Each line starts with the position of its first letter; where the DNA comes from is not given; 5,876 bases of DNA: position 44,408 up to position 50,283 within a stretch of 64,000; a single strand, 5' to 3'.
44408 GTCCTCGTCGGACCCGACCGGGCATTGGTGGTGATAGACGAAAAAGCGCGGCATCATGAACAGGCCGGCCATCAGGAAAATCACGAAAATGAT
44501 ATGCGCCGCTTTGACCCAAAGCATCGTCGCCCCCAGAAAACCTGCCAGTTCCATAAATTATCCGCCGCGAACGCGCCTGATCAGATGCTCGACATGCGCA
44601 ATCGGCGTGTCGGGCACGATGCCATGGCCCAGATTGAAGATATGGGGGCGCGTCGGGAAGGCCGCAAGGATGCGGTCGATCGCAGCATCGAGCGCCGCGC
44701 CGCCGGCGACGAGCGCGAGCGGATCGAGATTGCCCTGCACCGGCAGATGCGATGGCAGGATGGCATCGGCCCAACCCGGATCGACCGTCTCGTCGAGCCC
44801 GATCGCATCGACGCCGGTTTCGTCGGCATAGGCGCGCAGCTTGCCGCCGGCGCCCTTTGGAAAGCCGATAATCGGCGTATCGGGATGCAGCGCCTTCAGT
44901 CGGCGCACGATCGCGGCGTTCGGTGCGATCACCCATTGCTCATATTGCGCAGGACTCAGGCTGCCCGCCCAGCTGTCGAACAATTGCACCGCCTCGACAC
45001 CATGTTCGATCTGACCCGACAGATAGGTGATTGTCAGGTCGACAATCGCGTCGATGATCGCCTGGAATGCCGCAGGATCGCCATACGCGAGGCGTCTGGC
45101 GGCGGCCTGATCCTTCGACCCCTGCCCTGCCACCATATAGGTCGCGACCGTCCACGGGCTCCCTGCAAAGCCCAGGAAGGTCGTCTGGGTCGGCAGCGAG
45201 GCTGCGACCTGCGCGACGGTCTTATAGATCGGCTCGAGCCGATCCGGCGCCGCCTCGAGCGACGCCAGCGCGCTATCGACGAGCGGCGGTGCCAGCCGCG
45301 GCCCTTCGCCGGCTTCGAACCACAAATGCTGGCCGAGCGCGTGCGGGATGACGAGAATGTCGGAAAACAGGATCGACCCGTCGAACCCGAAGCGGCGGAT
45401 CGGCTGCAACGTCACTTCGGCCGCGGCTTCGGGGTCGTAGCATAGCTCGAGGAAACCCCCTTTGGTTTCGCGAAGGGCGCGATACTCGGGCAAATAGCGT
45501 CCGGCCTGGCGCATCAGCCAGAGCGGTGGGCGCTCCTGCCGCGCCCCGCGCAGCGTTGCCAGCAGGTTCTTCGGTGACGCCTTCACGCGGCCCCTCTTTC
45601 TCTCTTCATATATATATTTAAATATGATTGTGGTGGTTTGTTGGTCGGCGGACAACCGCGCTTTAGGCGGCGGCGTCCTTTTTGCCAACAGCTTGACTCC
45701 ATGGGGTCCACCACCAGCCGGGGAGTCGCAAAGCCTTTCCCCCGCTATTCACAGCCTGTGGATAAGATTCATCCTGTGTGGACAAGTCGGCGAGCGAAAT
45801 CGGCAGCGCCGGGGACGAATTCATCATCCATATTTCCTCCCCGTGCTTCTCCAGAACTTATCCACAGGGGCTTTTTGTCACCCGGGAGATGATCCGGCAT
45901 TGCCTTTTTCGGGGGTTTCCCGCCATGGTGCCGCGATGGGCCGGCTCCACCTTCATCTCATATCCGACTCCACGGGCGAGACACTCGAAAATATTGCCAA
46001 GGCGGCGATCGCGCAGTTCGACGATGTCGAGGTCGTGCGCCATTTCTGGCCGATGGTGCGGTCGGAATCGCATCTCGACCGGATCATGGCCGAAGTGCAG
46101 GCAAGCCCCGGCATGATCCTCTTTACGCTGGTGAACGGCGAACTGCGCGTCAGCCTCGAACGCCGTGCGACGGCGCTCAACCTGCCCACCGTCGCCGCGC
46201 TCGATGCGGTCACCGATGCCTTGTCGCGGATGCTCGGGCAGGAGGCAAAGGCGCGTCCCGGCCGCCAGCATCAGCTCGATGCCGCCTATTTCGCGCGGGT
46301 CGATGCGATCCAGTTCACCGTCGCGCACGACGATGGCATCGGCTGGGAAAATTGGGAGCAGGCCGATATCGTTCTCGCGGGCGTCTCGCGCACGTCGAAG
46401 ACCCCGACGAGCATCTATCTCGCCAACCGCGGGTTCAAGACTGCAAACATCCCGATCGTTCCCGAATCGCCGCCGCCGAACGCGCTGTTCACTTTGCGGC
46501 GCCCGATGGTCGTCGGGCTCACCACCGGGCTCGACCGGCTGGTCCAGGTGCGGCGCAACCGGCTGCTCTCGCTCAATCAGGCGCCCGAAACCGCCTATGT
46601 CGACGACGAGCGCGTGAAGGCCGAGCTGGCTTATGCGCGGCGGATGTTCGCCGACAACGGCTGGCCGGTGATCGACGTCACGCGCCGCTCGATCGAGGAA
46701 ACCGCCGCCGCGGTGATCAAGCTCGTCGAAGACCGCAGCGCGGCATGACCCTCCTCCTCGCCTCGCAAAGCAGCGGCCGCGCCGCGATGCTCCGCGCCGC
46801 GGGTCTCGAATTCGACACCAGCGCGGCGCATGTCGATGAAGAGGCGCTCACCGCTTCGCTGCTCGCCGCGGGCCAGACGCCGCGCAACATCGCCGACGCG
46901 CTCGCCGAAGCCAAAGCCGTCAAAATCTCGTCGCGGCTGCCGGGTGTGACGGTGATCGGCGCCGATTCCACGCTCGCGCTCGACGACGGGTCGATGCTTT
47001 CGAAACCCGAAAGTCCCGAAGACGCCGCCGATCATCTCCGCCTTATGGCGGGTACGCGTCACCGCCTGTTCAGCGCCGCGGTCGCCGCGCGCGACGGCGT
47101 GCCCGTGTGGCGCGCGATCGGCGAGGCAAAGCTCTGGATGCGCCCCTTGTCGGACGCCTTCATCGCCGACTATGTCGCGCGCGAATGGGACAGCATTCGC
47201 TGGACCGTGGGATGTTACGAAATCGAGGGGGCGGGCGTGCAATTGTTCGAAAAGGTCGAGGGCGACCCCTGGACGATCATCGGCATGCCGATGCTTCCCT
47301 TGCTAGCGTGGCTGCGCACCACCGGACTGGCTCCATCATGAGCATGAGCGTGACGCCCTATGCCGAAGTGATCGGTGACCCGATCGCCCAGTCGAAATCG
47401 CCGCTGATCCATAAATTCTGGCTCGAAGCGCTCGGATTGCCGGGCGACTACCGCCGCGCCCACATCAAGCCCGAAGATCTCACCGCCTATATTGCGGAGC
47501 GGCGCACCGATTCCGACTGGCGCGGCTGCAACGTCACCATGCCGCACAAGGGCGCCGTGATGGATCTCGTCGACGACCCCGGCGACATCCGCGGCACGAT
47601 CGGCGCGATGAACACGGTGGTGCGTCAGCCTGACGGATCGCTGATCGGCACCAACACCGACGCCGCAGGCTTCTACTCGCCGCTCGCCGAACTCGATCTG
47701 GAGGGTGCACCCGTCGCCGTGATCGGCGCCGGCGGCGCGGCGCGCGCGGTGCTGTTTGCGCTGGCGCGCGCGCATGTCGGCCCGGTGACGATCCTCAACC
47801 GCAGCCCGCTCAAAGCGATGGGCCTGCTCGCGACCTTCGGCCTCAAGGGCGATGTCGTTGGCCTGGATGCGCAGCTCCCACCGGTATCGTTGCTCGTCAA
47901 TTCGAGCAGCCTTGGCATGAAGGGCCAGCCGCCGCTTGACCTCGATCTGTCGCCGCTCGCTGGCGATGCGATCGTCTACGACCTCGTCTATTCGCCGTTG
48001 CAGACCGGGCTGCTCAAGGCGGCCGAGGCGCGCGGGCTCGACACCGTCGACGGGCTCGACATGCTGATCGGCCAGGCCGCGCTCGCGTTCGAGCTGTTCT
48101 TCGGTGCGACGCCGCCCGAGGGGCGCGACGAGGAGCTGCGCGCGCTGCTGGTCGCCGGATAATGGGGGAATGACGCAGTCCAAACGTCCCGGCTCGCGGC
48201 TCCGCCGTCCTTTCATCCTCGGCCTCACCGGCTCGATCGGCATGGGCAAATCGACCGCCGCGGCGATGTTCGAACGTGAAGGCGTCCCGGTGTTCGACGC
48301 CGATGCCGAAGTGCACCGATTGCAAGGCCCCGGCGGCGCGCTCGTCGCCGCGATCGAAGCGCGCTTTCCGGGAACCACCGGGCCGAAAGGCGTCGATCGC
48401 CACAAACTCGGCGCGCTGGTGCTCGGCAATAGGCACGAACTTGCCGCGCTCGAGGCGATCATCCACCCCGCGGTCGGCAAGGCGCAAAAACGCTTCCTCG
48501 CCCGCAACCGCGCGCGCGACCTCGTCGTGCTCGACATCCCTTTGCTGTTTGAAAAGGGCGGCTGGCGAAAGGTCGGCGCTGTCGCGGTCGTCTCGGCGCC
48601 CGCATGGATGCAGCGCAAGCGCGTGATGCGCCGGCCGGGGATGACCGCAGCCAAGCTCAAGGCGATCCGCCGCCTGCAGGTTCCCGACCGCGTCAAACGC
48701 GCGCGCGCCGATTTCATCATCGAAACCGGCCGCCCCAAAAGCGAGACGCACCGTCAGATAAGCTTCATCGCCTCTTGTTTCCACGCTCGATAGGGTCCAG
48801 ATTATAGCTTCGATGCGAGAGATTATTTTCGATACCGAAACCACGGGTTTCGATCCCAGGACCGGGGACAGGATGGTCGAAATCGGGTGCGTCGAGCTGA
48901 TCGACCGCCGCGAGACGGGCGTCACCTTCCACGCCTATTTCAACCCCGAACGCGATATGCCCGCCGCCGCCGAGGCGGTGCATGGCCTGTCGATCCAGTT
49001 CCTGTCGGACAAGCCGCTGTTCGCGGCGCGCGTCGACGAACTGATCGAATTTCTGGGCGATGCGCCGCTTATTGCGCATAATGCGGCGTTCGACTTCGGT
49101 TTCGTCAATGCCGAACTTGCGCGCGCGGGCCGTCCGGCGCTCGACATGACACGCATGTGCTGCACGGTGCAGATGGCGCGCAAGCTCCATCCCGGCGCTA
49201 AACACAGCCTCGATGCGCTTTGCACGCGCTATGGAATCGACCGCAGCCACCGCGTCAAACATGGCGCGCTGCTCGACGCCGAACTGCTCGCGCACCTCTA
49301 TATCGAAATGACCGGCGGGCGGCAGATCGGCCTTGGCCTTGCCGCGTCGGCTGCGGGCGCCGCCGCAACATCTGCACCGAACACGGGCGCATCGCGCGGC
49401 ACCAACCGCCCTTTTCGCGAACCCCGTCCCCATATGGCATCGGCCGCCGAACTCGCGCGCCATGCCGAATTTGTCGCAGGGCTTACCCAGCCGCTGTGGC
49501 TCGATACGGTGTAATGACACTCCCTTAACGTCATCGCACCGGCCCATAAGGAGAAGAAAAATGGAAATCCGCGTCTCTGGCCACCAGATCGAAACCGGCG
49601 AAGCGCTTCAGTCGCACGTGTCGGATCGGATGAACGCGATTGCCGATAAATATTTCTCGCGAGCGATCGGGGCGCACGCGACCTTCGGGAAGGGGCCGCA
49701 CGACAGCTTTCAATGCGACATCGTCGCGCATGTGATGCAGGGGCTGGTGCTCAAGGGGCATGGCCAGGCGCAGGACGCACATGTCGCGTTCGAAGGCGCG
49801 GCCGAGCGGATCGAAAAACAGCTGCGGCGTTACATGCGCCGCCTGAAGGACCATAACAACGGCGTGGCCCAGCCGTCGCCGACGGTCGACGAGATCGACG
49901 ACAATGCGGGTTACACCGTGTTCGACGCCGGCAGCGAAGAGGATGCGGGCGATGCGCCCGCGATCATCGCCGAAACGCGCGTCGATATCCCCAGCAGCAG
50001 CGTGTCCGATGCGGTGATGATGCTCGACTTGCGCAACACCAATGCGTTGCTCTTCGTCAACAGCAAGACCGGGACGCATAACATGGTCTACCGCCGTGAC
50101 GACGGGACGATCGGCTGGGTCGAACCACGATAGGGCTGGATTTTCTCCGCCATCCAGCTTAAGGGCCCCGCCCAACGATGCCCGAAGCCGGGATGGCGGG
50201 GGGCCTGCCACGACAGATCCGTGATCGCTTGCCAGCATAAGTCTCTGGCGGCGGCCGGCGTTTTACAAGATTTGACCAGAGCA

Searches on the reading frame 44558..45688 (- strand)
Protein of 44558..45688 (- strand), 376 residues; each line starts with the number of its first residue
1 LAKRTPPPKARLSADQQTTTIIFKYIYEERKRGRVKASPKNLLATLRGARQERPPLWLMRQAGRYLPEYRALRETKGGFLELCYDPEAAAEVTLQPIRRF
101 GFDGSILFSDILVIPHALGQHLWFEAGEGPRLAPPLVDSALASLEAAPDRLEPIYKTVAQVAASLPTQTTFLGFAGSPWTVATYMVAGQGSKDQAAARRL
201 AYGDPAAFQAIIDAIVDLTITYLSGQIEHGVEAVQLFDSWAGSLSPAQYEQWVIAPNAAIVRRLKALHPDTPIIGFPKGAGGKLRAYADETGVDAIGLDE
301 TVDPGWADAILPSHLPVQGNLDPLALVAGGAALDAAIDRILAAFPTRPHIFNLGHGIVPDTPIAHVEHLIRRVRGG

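Call 88: search_protein_families(library=pfam, proteins=[window:44558-45688:-], max_evalue=0.00001)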
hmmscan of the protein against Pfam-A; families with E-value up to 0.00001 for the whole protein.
window:44558-45688:- (376 aa): 1 family
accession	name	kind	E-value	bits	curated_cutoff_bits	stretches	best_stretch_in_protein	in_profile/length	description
PF01208.23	URO-D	-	3.1e-115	385.4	23.9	1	40-374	4-344/346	Uroporphyrinogen decarboxylase (URO-D)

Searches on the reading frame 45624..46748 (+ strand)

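Call 88: search_protein_families(library=pfam, proteins=[window:45624-46748:+], max_evalue=0.00001)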
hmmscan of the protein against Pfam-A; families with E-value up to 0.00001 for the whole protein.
window:45624-46748:+ (374 aa): 1 family
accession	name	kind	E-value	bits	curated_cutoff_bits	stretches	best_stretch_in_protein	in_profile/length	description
PF03618.20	Kinase-PPPase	-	2.8e-94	316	23.5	1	110-365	1-256/256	Kinase/pyrophosphorylase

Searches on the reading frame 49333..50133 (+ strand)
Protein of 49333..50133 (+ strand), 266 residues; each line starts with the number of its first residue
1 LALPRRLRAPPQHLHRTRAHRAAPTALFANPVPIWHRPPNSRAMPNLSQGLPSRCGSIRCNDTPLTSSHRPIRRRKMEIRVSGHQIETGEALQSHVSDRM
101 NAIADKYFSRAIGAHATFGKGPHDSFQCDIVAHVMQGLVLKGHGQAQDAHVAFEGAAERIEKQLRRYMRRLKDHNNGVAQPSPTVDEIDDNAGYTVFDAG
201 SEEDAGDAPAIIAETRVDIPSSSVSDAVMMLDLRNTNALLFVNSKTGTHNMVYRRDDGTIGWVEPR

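Call 88: search_protein_families(library=pfam, proteins=[window:49333-50133:+], max_evalue=0.00001)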
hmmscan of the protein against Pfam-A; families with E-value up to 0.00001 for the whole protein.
window:49333-50133:+ (266 aa): 2 families
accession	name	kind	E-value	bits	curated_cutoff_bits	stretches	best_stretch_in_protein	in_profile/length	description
PF02482.25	Ribosomal_S30AE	-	8.7e-17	62.1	23.7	1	79-172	1-88/88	Sigma 54 modulation protein / S30EA ribosomal protein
PF16321.10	Ribosom_S30AE_C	-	3e-15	56.1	25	1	208-261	3-56/57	Sigma 54 modulation/S30EA ribosomal protein C terminus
